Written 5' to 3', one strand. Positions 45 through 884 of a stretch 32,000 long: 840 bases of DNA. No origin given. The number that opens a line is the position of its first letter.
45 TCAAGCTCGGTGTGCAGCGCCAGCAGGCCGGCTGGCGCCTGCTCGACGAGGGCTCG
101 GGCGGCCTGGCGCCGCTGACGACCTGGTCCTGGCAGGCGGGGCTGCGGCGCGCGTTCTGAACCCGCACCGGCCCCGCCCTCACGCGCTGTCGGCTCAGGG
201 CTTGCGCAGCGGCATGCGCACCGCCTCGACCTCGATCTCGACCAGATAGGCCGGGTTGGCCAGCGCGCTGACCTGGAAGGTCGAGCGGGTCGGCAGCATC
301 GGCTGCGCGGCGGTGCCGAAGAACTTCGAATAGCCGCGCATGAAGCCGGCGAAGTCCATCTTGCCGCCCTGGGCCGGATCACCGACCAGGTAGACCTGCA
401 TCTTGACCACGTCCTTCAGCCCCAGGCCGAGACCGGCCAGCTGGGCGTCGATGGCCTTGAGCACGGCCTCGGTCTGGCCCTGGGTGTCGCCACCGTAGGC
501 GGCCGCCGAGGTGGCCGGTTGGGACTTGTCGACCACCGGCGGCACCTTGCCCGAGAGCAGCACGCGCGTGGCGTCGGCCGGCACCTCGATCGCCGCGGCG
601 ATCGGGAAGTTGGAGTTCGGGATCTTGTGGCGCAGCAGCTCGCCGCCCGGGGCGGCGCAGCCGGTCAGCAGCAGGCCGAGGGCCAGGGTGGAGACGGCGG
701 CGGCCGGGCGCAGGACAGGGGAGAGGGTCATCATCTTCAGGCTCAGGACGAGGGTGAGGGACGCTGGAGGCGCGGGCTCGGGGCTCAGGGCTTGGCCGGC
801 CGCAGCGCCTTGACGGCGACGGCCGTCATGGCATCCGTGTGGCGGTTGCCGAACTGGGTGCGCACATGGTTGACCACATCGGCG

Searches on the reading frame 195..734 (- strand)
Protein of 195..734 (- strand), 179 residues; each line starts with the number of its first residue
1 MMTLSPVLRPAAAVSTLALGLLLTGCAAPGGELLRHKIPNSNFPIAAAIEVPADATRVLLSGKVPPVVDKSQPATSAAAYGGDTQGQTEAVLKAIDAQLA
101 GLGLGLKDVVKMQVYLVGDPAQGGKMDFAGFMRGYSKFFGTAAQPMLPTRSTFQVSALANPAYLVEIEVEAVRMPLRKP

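Call 65: search_protein_families(library=pfam, proteins=[window:195-734:-], max_evalue=0.001)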
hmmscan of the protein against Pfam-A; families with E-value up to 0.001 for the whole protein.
window:195-734:- (179 aa): 1 family
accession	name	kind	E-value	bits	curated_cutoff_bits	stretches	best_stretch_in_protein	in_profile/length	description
PF01042.26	Ribonuc_L-PSP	-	1.9e-13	50.9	27.3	1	58-172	21-120/121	Endoribonuclease L-PSP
